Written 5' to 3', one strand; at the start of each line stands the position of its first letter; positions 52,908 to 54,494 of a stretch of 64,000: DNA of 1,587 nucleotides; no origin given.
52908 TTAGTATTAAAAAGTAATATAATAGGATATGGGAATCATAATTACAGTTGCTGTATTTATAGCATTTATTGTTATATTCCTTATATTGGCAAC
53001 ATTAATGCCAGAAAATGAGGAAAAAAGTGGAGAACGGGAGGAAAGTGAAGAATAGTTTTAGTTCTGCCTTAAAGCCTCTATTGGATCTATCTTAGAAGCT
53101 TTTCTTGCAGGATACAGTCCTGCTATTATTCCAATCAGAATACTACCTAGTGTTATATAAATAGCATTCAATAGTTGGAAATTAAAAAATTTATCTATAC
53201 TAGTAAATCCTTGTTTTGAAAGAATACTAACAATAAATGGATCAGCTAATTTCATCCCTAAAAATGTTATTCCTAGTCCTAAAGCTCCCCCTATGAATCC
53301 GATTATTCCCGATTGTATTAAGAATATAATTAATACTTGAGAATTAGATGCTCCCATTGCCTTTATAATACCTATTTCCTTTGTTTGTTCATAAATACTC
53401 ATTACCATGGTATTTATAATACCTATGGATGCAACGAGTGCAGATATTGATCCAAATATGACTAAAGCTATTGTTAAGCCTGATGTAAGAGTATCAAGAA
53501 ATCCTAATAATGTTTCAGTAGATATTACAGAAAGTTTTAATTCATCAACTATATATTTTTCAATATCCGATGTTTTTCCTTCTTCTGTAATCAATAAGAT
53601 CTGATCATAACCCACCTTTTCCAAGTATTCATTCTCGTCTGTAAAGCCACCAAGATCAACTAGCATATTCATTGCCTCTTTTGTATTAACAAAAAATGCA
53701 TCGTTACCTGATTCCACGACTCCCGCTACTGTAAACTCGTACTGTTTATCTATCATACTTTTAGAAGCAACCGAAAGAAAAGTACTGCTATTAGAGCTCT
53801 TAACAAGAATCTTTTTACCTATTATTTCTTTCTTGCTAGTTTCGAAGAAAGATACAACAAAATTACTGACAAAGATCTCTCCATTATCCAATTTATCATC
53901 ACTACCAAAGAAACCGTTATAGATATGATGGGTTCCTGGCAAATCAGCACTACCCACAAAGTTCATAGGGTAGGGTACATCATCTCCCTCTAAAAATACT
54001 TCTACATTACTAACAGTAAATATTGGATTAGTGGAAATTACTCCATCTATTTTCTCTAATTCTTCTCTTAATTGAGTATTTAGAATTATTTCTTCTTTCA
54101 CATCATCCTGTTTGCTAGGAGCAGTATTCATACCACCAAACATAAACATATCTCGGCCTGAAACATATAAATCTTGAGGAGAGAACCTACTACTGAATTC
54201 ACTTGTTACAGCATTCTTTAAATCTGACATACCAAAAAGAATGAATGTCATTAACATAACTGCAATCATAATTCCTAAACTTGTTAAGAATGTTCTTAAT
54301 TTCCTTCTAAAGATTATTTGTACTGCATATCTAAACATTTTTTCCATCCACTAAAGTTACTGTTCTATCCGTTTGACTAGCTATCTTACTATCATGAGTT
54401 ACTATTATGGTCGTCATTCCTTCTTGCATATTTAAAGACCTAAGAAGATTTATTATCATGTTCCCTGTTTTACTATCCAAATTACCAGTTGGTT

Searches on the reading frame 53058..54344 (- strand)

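Call 49: search_protein_families(library=pfam, proteins=[window:53058-54344:-], max_evalue=0.00001)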
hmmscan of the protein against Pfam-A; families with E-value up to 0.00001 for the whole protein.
window:53058-54344:- (428 aa): 2 families
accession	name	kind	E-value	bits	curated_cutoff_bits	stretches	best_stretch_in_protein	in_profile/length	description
PF02687.27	FtsX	-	3.1e-20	72.8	25.5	1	296-421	2-120/120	FtsX-like permease C-terminal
PF12704.14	MacB_PCD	-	2.8e-10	41.2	27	1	18-226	1-178/207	MacB-like periplasmic core domain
